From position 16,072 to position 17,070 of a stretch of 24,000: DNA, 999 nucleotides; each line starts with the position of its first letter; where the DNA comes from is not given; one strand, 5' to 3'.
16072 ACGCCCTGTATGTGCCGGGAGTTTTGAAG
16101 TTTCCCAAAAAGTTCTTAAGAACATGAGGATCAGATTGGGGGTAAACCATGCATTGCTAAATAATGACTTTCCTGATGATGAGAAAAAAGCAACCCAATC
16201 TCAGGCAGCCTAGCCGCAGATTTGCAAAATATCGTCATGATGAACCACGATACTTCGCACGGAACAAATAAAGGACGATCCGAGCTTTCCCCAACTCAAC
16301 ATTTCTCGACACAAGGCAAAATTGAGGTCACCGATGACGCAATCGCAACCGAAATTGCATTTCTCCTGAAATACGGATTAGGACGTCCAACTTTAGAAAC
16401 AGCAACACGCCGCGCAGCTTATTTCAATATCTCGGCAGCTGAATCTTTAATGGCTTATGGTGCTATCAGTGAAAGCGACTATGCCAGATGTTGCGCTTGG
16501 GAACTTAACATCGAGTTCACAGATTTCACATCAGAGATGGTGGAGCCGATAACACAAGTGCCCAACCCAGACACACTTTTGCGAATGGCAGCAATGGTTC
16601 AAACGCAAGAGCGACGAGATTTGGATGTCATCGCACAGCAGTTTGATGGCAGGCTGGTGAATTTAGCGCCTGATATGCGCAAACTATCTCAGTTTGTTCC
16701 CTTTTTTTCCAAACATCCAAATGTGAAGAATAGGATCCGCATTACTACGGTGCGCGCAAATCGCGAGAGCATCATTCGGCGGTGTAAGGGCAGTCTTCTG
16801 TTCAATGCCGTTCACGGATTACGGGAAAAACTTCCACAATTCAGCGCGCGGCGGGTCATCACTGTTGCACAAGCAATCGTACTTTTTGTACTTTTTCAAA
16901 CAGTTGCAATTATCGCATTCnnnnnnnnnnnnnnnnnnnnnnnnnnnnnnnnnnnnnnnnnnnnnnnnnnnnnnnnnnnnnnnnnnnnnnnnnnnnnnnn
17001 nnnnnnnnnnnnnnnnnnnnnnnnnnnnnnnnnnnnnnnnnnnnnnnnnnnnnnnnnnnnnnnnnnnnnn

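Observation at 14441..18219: Quorum-sensing pair (luxR-luxI) directly coupled to a stand-alone processive GT2 polysaccharide synthase, inserted between infC and dcd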

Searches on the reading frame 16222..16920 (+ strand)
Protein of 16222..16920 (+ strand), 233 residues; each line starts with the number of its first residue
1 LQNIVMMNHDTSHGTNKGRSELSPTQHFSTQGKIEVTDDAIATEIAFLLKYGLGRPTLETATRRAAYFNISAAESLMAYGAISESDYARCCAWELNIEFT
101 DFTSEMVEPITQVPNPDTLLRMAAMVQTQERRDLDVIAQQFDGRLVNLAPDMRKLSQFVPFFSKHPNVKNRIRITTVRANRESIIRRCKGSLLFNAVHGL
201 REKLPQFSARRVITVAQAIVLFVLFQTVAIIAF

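Call 8: search_protein_families(library=pfam, proteins=[window:16222-16920:+], max_evalue=10)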
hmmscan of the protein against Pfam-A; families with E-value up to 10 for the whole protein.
window:16222-16920:+ (233 aa): 0 families
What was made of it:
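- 16333..16836 (+): N-terminal cytoplasmic GSPII/MshEN-fold domain of the GT2 (aa 33-200). It lacks the c-di-GMP-binding motif. No Pfam MshEN hit (call 8).
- Tried and rejected: Pfam on the isolated N-terminal 233 aa and C-terminal 139 aa of the GT2 at E up to 10 returned nothing (call 8).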

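Call 40: predict_structure(alignment_id=A2)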
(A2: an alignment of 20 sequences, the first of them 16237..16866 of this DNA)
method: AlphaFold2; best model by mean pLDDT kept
length: 210 residues; sequences in the alignment: 20
mean_pLDDT: 82.9   pTM: 0.73
mean pLDDT of the five models: 82.9, 82.2, 82.0, 80.7, 78.9
residues with pLDDT >= 90: 129; 70-90: 33; 50-70: 23; < 50: 25
segments of 3 or more residues with pLDDT < 50: 1-4, 12-29
pLDDT, mean of each block of 10 residues (from residue 1): 49 47 42 79 96 95 94 97 98 91 86 94 84 73 95 94 93 95 92 84 63
secondary structure, 60 per line:
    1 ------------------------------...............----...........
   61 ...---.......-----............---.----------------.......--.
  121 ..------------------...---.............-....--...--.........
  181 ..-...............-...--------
elements in order: H31-45 H50-63 H67-73 H79-90 H111-117 E120-122 E141-143 H147-159 H161-164 E167-169 H172-182 H184-198
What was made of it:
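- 16333..16836 (+): Domain model pLDDT 82.9 (call 40).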

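Call 45: fold_search(model_id=the predicted structure, library=pdb)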
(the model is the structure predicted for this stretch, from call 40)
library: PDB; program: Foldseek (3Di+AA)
matches with E <= 10: 40; with E <= 0.001: 0
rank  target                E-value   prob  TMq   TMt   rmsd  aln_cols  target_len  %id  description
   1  8pe0_A                2.0e-03  1.00  0.38  0.51   7.3       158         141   16  X-ray structure of the Thermus thermophilus K167L mutant of the PilF-GSPIIB domain in the c-di-GMP bound state (released 2024-06-26)
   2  8pkz_MODEL_1_A        2.1e-03  1.00  0.36  0.48   7.2       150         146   20  NMR solution structure of PilF-GSPIIB in the c-di-GMP bound state (released 2024-07-10)
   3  9glg_B                3.0e-03  1.00  0.35  0.49   6.7       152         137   20  X-ray structure of the Thermus thermophilus Q218E mutant of the PilF-GSPIIB domain in the c-di-GMP bound state (released 2025-06-25)
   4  9g1w_MODEL_1_A        3.4e-03  1.00  0.47  0.61   6.1       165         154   17  NMR solution structure of the Thermus thermophilus PilF-GSPIIA domain (released 2025-05-21)
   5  8pdk_B                3.6e-03  1.00  0.36  0.50   6.6       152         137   19  X-ray structure of the Thermus thermophilus PilF-GSPIIB domain in the c-di-GMP bound state (released 2024-06-26)
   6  9glg_A                3.6e-03  1.00  0.36  0.49   6.6       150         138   19  X-ray structure of the Thermus thermophilus Q218E mutant of the PilF-GSPIIB domain in the c-di-GMP bound state (released 2025-06-25)
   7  8pfa_A                3.8e-03  1.00  0.36  0.50   6.6       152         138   19  X-ray structure of the Thermus thermophilus K167R mutant of the PilF-GSPIIB domain in the c-di-GMP bound state (released 2024-06-26)
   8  8pfa_B                4.0e-03  1.00  0.36  0.50   6.6       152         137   19  X-ray structure of the Thermus thermophilus K167R mutant of the PilF-GSPIIB domain in the c-di-GMP bound state (released 2024-06-26)
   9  5htl_B                4.5e-03  1.00  0.41  0.58   6.9       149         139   13  Structure of MshE with cdg (released 2016-10-05)
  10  8pdk_A                5.4e-03  1.00  0.36  0.50   6.6       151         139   18  X-ray structure of the Thermus thermophilus PilF-GSPIIB domain in the c-di-GMP bound state (released 2024-06-26)
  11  9gl5_A                5.7e-03  1.00  0.36  0.50   6.6       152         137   19  X-ray structure of the Thermus thermophilus Q190E mutant of the PilF-GSPIIB domain in the c-di-GMP bound state (released 2025-06-25)
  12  2d28                  1.0e-02  1.00  0.40  0.54   6.8       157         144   18  Structure of the N-terminal domain of XpsE (crystal form P43212) (released 2005-09-20)
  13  7lko_A                1.8e-02  0.98  0.34  0.44   7.8       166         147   13  The PilB(N-terminal)-PilZ complex of the Type IV pilus from Xanthomonas citri (2.9 A) (released 2021-08-11)
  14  5htl_A                2.1e-02  1.00  0.40  0.55   7.1       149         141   13  Structure of MshE with cdg (released 2016-10-05)
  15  7lkm_B                2.8e-02  0.96  0.34  0.43   7.9       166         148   13  The PilB(N-terminal_P70S mutant)-PilZ complex of the Type IV pilus from Xanthomonas citri (released 2021-08-11)
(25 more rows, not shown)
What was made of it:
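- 16333..16836 (+): The top 19 Foldseek hits are all GSPII/MshEN domains (call 45).
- On NfrB-type GT2-MshEN synthase: The top 19 Foldseek hits are PilF GSPII-A/B, MshE-N, XpsE-N and PilB-N. E is 2e-3 to 0.3 and target-normalised TM is 0.43-0.61 (call 45).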

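Call 81: search_protein_representatives(protein=window:16237-16866:+)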
Query: 210 residues. Proteins with E-value up to 0.001 (for the whole library): 24; up to 1e-10: 13; up to 1e-30: 0. The best 24 are listed.
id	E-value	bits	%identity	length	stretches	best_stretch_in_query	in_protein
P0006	1.9e-25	106.2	40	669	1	31-210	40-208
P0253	8.4e-22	94.3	34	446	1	27-208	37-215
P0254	9.9e-22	94.0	35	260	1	36-208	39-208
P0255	1.4e-21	93.5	39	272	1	57-209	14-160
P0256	4.4e-20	88.7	38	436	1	36-210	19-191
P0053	4.8e-19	85.3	35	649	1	35-208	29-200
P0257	4.7e-18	82.0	36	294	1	27-209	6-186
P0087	5.5e-18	81.8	37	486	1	39-208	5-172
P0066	9.6e-17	77.8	33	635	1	36-209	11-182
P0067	4.6e-16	75.6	34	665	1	34-210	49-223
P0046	2.7e-14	69.8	38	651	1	35-208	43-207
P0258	5.5e-14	68.8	31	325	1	36-209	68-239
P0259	6.3e-12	62.1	31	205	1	36-209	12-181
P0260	8.8e-10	55.1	33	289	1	71-208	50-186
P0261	4.5e-09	52.8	33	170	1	37-182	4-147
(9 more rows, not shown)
